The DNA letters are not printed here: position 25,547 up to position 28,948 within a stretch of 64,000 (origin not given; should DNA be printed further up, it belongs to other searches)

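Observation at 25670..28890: AT-rich single-gene islet encoding a 1033-aa sacsin/MORC-type GHKL ATPase fused to a DUF3883 nuclease-like domain: candidate single-protein defense system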

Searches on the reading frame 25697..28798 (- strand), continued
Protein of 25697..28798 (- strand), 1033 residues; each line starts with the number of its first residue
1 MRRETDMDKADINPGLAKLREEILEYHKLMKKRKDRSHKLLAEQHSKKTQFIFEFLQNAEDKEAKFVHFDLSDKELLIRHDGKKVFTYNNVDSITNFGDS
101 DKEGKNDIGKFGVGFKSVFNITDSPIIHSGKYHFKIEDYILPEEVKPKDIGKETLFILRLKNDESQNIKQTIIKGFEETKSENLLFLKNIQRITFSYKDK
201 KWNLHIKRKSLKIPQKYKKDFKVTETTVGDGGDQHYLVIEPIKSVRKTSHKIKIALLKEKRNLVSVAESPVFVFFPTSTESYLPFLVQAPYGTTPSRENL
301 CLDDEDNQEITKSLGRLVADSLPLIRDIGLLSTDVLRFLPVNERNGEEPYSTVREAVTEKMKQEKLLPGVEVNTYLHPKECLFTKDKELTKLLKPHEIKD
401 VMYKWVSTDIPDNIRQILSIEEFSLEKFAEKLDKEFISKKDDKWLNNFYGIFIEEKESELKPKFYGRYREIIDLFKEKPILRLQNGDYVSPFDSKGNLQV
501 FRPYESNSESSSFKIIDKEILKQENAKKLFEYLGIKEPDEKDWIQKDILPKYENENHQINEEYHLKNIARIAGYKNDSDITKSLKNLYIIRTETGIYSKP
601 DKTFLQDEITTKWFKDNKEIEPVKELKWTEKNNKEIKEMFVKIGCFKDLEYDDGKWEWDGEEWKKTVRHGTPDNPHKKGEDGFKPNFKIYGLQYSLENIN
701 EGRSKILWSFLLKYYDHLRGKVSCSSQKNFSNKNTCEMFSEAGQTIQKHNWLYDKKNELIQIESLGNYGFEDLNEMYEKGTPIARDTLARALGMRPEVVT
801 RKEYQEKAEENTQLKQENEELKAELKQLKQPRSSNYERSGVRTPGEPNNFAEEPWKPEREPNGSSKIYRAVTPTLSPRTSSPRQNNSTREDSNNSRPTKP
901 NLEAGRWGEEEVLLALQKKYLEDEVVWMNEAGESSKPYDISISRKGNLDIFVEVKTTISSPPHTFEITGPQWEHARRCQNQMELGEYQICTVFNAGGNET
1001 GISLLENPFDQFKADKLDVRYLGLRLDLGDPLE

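Call 31: find_encoding_contigs(protein=P0062, flank=10000, max_places=2)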
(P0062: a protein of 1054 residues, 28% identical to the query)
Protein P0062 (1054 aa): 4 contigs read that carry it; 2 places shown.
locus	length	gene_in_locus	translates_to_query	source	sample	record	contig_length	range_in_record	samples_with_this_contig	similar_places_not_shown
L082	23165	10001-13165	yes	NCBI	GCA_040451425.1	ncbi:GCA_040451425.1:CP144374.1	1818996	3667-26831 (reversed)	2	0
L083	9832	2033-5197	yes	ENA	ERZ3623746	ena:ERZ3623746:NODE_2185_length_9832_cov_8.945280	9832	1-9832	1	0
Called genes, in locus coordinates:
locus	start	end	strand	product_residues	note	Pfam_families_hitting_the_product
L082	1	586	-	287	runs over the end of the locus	PF01590:GAF (faint), PF13185:GAF_2 (weak), PF13487:HD_5, PF01966:HD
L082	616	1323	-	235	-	PF01590:GAF, PF13185:GAF_2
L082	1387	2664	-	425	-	PF00501:AMP-binding, PF14535:AMP-binding_C_2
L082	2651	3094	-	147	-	PF01558:POR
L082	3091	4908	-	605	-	PF01855:POR_N, PF02775:TPP_enzyme_C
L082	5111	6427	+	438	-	PF01555:N6_N4_Mtase, PF00565:SNase (weak)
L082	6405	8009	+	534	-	PF01555:N6_N4_Mtase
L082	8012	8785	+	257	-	PF09520:HinfI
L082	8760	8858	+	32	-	-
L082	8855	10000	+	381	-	PF14236:DruA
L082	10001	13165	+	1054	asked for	PF25794:SACS, PF13020:NOV_C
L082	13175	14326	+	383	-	PF09376:NurA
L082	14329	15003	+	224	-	PF15514:ThaI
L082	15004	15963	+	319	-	PF01555:N6_N4_Mtase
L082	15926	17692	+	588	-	PF13401:AAA_22 (faint), PF01935:DUF87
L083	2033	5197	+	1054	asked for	PF25794:SACS, PF13020:NOV_C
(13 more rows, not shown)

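Call 37: find_encoding_contigs(protein=P0003, flank=10000, max_places=3)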
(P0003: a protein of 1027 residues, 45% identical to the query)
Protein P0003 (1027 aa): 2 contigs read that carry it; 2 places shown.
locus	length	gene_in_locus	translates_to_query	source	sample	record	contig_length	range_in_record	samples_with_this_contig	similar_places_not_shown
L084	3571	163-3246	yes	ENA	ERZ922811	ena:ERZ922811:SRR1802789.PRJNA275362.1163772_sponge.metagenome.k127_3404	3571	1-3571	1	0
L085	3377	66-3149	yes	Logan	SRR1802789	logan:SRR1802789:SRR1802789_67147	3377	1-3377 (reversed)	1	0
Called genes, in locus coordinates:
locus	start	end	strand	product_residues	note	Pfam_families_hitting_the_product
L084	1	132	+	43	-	?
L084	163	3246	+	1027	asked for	PF25794:SACS, PF13020:NOV_C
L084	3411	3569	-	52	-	?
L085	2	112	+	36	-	?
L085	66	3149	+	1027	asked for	PF25794:SACS, PF13020:NOV_C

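Call 38: find_encoding_contigs(protein=P0004, flank=10000, max_places=3)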
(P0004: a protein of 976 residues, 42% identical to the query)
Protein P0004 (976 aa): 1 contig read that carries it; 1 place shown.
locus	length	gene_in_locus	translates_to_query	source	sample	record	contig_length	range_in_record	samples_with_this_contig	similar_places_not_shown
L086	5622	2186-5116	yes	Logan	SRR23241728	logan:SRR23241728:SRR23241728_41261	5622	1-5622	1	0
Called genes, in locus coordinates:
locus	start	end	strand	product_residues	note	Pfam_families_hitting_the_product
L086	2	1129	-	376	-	?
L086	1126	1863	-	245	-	PF00753:Lactamase_B, PF23023:Anti-Pycsar_Apyc1 (weak), PF12706:Lactamase_B_2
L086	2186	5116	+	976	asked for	PF25794:SACS, PF13020:NOV_C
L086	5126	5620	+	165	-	?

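Call 39: search_solved_structures(query=A1, max_evalue=0.01, show_alignments=2)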
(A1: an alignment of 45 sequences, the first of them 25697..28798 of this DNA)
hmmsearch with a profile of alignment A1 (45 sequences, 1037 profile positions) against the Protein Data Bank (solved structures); distinct sequences matched with E-value up to 0.01: 18.
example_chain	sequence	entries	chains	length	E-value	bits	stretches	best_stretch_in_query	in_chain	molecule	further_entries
5v45_A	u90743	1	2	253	5.7e-17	64.3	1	36-122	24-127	Sacsin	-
5v46_A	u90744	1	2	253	9.1e-17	63.6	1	36-122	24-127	Sacsin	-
5v44_A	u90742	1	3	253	9.5e-17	63.5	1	36-122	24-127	Sacsin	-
5v47_A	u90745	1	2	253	1.5e-16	62.9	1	36-122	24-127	Lizard sacsin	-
3peh_A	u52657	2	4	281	0.00079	20.8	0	90-119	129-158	Endoplasmin homolog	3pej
2ior_A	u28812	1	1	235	0.00094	20.5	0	90-115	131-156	Chaperone protein htpG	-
7c04_A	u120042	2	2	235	0.0021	19.4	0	97-120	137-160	Heat shock protein 75 kDa, mitochondrial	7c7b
5f3k_A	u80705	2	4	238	0.0022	19.3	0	97-120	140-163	Heat shock protein 75 kDa, mitochondrial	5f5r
1tbw_A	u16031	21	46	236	0.003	18.8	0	97-121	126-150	Endoplasmin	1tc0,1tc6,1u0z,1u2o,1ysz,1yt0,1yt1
2esa_A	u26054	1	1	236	0.003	18.8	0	97-121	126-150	Endoplasmin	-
4xc0_A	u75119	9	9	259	0.0034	18.7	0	94-122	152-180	Heat shock cognate 90 kDa protein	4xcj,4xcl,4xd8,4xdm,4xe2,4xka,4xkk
3k60_A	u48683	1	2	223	0.0036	18.6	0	94-167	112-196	Heat shock protein 86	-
5in9_A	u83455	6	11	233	0.0041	18.4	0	97-121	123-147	Endoplasmin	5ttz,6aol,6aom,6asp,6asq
9d9d_A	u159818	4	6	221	0.006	17.9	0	95-120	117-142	Heat shock protein 90 homolog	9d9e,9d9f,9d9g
3h80_A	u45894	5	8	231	0.0068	17.7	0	95-122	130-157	Heat shock protein 83-1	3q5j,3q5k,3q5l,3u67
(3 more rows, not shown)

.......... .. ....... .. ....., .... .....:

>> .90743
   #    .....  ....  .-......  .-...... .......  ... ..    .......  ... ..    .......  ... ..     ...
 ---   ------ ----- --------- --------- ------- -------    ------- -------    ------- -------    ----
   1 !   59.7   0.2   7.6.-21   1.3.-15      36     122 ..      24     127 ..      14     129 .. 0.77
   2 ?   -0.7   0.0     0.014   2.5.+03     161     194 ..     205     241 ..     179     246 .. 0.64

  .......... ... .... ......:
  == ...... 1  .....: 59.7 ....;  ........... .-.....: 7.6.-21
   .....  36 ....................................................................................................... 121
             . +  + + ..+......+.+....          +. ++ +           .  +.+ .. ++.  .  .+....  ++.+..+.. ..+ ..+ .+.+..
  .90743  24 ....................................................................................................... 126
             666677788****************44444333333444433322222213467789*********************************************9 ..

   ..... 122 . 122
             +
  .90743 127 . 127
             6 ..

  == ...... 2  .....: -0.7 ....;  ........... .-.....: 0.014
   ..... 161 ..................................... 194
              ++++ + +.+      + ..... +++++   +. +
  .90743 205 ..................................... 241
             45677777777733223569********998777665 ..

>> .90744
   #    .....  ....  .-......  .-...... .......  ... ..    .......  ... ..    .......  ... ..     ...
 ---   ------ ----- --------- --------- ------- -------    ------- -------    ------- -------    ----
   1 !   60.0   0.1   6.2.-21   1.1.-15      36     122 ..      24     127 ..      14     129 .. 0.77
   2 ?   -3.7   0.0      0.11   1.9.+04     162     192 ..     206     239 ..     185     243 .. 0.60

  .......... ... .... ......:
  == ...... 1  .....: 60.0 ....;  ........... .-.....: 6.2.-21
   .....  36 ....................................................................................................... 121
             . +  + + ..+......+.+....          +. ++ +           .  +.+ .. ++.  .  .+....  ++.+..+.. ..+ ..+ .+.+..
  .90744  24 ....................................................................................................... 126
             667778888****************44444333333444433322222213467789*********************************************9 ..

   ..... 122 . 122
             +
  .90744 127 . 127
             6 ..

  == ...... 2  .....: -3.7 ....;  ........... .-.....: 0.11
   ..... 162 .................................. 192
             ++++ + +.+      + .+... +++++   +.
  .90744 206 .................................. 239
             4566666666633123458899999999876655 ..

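Call 41: predict_structure(alignment_id=A1)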
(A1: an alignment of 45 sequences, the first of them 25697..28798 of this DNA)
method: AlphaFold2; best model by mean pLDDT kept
length: 1033 residues; sequences in the alignment: 45
mean_pLDDT: 81.0   pTM: 0.56
mean pLDDT of the five models: 81.0, 80.2, 78.8, 78.3, 78.2
residues with pLDDT >= 90: 400; 70-90: 438; 50-70: 87; < 50: 108
segments of 3 or more residues with pLDDT < 50: 1-6, 459-465, 655-674, 727-733, 813-817, 819-852, 875-899
pLDDT, mean of each block of 10 residues (from residue 1): 48 85 88 82 75 89 93 94 88 74 52 78 92 91 90 93 87 85 86 91 92 94 92 90 76 93 86 83 91 81 89 96 96 93 83 95 96 93 90 85 91 94 91 91 92 61 55 87 92 88 72 87 91 87 87 89 90 88 92 90 89 86 84 88 85 48 35 54 81 91 92 88 61 70 91 93 90 89 86 82 59 48 41 30 32 72 90 53 30 39 88 93 87 74 87 91 84 88 84 90 91 76 73 62
secondary structure, 60 per line:
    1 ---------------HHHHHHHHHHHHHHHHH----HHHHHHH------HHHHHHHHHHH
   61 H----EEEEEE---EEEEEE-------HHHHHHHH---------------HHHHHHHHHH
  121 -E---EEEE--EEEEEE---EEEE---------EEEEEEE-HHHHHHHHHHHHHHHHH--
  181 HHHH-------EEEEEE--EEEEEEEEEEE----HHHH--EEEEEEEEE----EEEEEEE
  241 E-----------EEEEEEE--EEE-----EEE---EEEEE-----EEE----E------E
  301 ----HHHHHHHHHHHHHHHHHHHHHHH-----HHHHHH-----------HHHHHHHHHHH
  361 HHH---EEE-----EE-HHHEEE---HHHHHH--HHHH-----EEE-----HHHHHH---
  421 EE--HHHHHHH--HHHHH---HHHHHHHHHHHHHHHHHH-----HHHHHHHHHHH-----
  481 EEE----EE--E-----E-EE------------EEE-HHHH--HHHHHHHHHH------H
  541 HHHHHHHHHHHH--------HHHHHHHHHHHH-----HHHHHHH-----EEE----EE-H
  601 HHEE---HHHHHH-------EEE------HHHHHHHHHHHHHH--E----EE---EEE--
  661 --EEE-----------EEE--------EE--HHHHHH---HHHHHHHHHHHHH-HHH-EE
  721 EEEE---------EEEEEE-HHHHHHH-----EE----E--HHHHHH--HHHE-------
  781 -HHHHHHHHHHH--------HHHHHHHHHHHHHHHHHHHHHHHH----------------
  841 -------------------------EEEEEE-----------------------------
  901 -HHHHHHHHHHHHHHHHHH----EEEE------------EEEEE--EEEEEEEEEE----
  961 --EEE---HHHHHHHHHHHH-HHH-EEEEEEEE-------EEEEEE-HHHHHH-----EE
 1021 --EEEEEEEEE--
elements in order (helices of 4 or more, strands of 3 or more residues): H16-32 H37-43 H50-61 E66-71 E75-80 H88-95 H111-120 E126-129 E132-137 E141-144 E154-160 H162-178 H181-184 E192-197 E200-210 H215-218 E221-229 E234-241 E253-259 E262-264 E270-272 E276-280 E286-288 H305-327 H333-338 H350-363 E367-369 E381-383 H387-392 H395-398 E404-406 H412-417 H425-431 H434-438 H442-459 H465-475 E481-483 E514-516 H518-521 H524-533 H540-552 H561-572 H578-584 E590-592 H608-613 E621-623 H630-643 E656-658 E663-665 E677-679 H692-697 H701-713 E719-724 E734-739 H741-747 H762-767 H782-792 H801-824 E866-871 H902-919 E924-927 E940-944 E947-956 E963-965 H969-980 E986-993 E1001-1006 H1008-1013 E1023-1031

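Call 45: fold_search(model_id=the predicted structure, library=pdb)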
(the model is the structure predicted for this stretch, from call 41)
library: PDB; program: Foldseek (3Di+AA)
matches with E <= 10: 331; with E <= 0.001: 83
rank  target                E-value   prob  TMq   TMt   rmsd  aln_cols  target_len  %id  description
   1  9kqn_A                1.6e-08  1.00  0.21  0.31  13.8       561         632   15  Hsp90-Cdc37-PINK1 complex (released 2025-10-15)
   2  4j0b_A                6.1e-08  1.00  0.24  0.37   9.5       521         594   13  Structure of mitochondrial Hsp90 (TRAP1) with ADP-BeF3 (released 2014-01-22)
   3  5tvu_A                6.7e-08  1.00  0.21  0.33  10.3       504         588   14  Crystal structure of mitochondrial Hsp90 (TRAP1) with ATP in absence of Mg (released 2018-03-14)
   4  6xg6_A                7.9e-08  1.00  0.21  0.32  11.6       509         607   13  Full-length human mitochondrial Hsp90 (TRAP1) with ADP-BeF3 (released 2020-09-30)
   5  7kcl_A                8.3e-08  1.00  0.23  0.34   9.8       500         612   12  Full-length human mitochondrial Hsp90 (TRAP1) in complex with SdhB in the presence of AMP-PNP (released 2021-10-13)
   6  5hph_A                8.3e-08  1.00  0.21  0.38  10.9       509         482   13  Structure of TRAP1 fragment (released 2016-08-10)
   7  6xg6_B                1.3e-07  1.00  0.22  0.34  12.6       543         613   14  Full-length human mitochondrial Hsp90 (TRAP1) with ADP-BeF3 (released 2020-09-30)
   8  8u1m_A                1.6e-07  1.00  0.21  0.42  14.3       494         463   15  Cryo-EM structure of the HSP90 dimer (NTD-MD) in the semi-open state (released 2024-03-13)
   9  7exp_A                2.0e-07  1.00  0.22  0.36   8.5       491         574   13  Crystal structure of zebrafish TRAP1 with AMPPNP and MitoQ (released 2022-01-05)
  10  5hph_B                2.1e-07  1.00  0.23  0.41   8.7       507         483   15  Structure of TRAP1 fragment (released 2016-08-10)
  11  6d14_A                2.1e-07  1.00  0.22  0.34  11.2       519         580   12  Zebrafish TRAP1 bound to AMPPNP and calcium in the asymmetric closed state (released 2018-04-25)
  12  5tvw_B                2.5e-07  1.00  0.22  0.34   8.7       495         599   14  Crystal structure of mitochondrial Hsp90 (TRAP1) with ATP in absence of Mg, hemi-hydrolyzed (released 2018-03-14)
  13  7kcl_B                2.8e-07  1.00  0.25  0.38   9.4       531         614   14  Full-length human mitochondrial Hsp90 (TRAP1) in complex with SdhB in the presence of AMP-PNP (released 2021-10-13)
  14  5tth_A                4.0e-07  1.00  0.23  0.33   8.4       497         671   14  Heterodimeric SpyCatcher/SpyTag-fused zebrafish TRAP1 in ATP/ADP-hybrid state (released 2017-08-23)
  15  2o1w_B                4.2e-07  1.00  0.15  0.30  15.1       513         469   15  Structure of N-terminal plus middle domains (N+M) of GRP94 (released 2007-10-23)
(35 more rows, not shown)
